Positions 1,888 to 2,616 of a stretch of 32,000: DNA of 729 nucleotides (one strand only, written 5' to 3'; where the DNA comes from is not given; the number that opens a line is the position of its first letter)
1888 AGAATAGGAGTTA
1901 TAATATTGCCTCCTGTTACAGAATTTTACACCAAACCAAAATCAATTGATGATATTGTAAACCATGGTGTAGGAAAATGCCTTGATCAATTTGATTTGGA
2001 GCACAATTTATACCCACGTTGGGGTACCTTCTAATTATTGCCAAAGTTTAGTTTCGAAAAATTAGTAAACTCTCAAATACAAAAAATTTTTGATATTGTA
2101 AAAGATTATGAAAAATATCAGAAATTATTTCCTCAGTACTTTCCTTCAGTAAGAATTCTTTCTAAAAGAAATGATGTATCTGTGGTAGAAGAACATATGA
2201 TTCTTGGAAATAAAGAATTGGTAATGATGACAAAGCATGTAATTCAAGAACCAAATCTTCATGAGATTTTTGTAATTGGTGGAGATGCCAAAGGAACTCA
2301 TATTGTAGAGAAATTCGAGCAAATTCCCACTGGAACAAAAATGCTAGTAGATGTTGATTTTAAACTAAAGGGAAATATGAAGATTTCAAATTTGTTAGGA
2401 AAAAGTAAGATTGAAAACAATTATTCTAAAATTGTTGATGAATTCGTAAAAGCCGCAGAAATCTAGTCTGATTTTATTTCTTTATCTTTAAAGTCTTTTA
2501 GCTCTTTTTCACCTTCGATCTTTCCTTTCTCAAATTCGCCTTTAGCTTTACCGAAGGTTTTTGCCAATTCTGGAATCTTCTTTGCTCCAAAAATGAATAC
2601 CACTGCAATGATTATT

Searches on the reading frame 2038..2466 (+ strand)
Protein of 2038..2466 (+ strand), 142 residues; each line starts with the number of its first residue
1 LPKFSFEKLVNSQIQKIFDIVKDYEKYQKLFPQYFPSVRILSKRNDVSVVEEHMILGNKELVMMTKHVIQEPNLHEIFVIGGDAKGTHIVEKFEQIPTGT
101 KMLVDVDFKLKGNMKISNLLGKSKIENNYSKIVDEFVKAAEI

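Call 90: search_protein_families(library=pfam, max_evalue=5, proteins=[window:2038-2466:+])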
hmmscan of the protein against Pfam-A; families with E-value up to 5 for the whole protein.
window:2038-2466:+ (142 aa): 3 families
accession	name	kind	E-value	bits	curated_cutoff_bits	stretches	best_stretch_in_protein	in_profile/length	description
PF03364.25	Polyketide_cyc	-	9.3e-06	26.4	23.4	1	13-120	4-109/126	Polyketide cyclase / dehydrase and lipid transport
PF10604.15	Polyketide_cyc2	-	0.01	16.5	27.4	1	1-140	1-141/142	Polyketide cyclase / dehydrase and lipid transport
PF06240.19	COXG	-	0.06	13.5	22.2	1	10-138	5-133/140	Carbon monoxide dehydrogenase subunit G (CoxG)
